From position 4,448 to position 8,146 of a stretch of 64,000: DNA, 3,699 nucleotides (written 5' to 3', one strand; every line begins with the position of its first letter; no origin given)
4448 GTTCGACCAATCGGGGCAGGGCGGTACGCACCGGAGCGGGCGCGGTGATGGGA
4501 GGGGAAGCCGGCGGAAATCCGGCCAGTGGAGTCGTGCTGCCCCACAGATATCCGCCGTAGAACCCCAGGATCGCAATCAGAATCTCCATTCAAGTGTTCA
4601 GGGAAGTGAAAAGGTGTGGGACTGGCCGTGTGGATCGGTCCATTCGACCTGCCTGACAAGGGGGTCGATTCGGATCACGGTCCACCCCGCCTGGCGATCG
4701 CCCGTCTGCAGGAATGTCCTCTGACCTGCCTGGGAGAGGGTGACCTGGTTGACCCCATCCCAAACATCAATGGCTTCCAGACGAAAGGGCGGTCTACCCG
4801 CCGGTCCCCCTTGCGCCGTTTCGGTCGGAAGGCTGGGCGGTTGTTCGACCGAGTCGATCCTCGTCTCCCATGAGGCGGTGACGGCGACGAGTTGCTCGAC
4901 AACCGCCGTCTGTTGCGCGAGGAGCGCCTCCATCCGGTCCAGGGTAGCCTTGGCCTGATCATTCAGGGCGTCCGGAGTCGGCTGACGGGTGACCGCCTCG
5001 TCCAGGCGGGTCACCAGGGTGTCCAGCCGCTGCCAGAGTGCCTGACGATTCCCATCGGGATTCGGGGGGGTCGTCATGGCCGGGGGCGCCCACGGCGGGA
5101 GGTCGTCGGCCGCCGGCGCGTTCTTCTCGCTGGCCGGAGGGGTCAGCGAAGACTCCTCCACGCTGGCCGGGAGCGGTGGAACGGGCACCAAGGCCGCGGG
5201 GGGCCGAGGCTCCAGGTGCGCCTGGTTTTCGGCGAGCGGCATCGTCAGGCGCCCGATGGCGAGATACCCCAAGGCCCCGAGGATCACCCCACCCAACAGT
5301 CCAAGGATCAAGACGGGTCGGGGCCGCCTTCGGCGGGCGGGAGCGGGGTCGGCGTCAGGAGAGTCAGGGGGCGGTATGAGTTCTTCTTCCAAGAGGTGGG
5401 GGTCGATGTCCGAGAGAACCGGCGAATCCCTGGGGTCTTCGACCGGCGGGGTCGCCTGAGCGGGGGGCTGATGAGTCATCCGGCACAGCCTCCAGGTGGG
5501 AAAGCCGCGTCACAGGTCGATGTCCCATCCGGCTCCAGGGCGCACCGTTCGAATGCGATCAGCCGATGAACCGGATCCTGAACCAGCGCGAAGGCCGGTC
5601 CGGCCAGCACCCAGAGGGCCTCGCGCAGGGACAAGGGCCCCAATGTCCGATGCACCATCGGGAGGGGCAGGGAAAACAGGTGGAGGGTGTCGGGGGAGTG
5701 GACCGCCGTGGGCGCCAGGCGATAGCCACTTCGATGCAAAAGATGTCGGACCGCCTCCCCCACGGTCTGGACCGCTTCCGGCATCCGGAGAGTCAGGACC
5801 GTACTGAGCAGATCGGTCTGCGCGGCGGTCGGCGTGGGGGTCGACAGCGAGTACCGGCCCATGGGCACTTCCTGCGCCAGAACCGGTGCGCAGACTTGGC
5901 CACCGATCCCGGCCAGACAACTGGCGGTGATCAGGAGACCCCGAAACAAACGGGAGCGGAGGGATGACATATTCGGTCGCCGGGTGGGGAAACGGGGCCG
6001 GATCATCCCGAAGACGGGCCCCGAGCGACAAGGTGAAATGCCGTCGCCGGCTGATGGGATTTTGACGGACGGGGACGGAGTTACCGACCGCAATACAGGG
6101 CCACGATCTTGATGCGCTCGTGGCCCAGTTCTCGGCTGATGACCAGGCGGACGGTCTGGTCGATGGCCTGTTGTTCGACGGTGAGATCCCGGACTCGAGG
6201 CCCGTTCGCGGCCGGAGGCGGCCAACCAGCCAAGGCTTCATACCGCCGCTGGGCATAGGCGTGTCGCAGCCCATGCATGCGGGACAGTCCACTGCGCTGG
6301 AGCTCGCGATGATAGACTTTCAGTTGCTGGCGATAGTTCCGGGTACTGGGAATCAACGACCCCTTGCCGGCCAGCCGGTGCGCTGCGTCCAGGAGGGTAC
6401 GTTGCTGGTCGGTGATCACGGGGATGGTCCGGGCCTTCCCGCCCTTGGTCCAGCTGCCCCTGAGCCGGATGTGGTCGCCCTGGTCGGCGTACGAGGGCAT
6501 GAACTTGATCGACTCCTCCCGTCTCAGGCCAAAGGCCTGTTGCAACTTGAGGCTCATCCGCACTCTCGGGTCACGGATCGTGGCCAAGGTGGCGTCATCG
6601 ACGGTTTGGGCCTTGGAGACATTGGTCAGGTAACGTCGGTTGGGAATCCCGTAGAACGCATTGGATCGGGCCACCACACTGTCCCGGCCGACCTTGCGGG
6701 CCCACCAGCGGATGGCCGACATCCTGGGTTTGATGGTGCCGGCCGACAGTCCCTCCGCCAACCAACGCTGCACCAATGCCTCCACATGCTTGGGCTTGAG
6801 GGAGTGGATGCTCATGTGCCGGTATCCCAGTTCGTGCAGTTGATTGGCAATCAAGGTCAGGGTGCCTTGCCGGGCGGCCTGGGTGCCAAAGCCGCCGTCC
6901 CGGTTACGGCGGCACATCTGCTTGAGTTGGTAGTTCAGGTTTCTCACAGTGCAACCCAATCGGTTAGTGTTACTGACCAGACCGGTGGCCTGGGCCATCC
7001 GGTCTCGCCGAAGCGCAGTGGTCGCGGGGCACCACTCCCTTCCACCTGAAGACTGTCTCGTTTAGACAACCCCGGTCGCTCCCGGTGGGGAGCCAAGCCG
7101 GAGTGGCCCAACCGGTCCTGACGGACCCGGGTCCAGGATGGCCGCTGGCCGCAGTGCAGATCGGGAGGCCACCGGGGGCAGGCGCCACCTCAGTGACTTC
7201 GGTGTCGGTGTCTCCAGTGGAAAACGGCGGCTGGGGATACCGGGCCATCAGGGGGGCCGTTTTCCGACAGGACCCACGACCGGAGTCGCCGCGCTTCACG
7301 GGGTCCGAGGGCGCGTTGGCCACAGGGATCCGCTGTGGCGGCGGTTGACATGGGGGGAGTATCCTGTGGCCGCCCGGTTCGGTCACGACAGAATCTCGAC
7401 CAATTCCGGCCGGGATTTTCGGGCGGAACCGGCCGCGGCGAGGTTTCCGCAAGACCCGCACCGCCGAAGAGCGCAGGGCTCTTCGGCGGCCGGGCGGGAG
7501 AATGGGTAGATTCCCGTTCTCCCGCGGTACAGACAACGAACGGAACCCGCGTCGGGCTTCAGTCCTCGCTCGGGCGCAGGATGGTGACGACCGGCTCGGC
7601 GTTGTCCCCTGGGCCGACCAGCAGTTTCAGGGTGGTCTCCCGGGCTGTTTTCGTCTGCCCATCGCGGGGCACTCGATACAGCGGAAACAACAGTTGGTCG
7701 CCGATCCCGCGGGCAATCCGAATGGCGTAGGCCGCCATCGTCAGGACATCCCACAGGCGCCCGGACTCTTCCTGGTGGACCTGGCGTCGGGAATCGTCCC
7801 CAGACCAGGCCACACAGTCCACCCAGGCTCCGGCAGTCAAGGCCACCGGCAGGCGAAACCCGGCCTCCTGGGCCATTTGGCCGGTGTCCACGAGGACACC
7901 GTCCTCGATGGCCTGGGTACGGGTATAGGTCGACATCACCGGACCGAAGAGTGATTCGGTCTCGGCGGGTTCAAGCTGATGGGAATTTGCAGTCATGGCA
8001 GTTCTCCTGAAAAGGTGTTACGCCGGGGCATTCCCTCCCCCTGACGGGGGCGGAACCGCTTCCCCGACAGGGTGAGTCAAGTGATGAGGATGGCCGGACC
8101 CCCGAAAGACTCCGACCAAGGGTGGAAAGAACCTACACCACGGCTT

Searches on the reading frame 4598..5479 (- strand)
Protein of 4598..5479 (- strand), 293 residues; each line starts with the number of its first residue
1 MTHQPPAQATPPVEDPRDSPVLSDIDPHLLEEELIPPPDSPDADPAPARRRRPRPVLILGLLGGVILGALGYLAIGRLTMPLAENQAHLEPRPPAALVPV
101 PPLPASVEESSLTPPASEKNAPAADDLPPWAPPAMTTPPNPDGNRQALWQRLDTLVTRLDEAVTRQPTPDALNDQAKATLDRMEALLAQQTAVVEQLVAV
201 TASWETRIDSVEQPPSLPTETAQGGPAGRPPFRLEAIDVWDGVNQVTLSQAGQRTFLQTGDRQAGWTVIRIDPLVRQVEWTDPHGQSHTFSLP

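Call 23: search_protein_families(library=pfam, proteins=[window:4598-5479:-], max_evalue=0.001)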
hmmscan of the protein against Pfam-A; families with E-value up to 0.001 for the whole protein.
window:4598-5479:- (293 aa): 0 families

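Call 84: search_protein_families(library=padloc, proteins=[window:4598-5479:-], max_evalue=0.001)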
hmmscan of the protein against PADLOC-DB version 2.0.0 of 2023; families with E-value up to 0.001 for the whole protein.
window:4598-5479:- (293 aa): 0 families
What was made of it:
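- Tried and rejected: A PADLOC scan gave no hit (call 84).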

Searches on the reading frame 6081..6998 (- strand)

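Call 23: search_protein_families(library=pfam, proteins=[window:6081-6998:-], max_evalue=0.001)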
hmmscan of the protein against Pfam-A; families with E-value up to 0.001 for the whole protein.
window:6081-6998:- (305 aa): 3 families
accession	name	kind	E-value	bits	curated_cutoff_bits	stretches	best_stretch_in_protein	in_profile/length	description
PF12834.13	Phage_int_SAM_2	-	1.1e-15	58.4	22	1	20-108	3-90/91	Phage integrase, N-terminal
PF12835.12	Integrase_1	-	1.2e-13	51.7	23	1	125-250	7-148/149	Integrase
PF02899.23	Phage_int_SAM_1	-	2.9e-05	24.7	22.3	0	48-97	27-73/83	Phage integrase, N-terminal SAM-like domain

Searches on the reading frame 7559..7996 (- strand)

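Call 23: search_protein_families(library=pfam, proteins=[window:7559-7996:-], max_evalue=0.001)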
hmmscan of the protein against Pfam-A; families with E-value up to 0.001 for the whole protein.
window:7559-7996:- (145 aa): 1 family
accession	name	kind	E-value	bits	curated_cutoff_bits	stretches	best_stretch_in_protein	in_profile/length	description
PF20213.3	DUF6573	-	1e-21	77.8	27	1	14-145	9-138/138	Family of unknown function (DUF6573)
